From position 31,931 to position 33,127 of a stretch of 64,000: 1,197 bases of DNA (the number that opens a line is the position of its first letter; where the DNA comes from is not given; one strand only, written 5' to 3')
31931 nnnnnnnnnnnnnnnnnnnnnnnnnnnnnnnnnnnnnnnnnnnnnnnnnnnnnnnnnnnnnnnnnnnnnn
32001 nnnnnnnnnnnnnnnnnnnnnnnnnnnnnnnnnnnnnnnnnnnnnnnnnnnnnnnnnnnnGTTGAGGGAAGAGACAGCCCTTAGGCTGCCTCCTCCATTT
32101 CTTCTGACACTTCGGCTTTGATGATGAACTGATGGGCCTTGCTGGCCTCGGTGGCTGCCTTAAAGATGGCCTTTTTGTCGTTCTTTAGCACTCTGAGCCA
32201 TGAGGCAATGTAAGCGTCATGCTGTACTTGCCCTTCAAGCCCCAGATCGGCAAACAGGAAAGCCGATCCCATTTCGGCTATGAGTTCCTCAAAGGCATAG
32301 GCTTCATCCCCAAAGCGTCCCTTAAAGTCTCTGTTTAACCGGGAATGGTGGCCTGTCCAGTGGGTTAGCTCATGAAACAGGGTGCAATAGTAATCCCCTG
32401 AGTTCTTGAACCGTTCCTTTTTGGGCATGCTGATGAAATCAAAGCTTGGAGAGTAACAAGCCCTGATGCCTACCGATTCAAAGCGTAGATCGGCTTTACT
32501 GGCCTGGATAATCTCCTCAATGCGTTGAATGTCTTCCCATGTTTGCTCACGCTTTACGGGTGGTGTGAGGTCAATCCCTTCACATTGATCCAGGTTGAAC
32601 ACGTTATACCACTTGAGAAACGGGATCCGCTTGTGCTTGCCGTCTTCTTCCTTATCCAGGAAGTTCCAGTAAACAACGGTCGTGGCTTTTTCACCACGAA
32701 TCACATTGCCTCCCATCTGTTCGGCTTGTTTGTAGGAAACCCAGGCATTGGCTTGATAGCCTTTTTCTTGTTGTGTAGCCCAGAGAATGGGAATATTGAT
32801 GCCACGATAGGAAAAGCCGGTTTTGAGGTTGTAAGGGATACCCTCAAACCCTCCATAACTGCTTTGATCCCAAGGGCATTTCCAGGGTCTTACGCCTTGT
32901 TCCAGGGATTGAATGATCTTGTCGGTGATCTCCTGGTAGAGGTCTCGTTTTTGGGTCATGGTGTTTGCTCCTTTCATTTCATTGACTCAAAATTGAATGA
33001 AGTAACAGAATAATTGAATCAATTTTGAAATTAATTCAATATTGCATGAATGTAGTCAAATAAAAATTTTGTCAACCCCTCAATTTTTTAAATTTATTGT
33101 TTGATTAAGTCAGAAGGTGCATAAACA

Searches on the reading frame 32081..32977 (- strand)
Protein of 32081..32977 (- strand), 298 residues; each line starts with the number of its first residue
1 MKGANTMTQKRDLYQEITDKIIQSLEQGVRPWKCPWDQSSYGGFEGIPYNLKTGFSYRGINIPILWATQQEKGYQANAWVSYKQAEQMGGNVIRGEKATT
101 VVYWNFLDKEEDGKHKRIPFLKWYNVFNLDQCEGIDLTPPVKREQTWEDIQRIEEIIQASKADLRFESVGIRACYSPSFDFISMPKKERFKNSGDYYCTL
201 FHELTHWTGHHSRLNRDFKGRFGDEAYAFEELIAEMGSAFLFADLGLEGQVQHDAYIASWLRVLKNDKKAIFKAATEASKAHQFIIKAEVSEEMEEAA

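Call 16: search_protein_families(library=phrogs, proteins=[window:32081-32977:-], max_evalue=0.00001)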
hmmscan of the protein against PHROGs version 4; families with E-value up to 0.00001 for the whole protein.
window:32081-32977:- (298 aa): 2 families
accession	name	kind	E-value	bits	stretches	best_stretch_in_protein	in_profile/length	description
phrog_7245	-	moron, auxiliary metabolic gene and host takeover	7.8e-87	292.5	1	5-296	2-312/324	anti-restriction protein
phrog_23459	-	unknown function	3.7e-23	82.6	1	5-285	2-263/649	-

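Call 88: search_protein_families(library=padloc, proteins=[window:32081-32977:-], max_evalue=0.01)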
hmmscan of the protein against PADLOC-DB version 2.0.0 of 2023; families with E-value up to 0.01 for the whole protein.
window:32081-32977:- (298 aa): 0 families
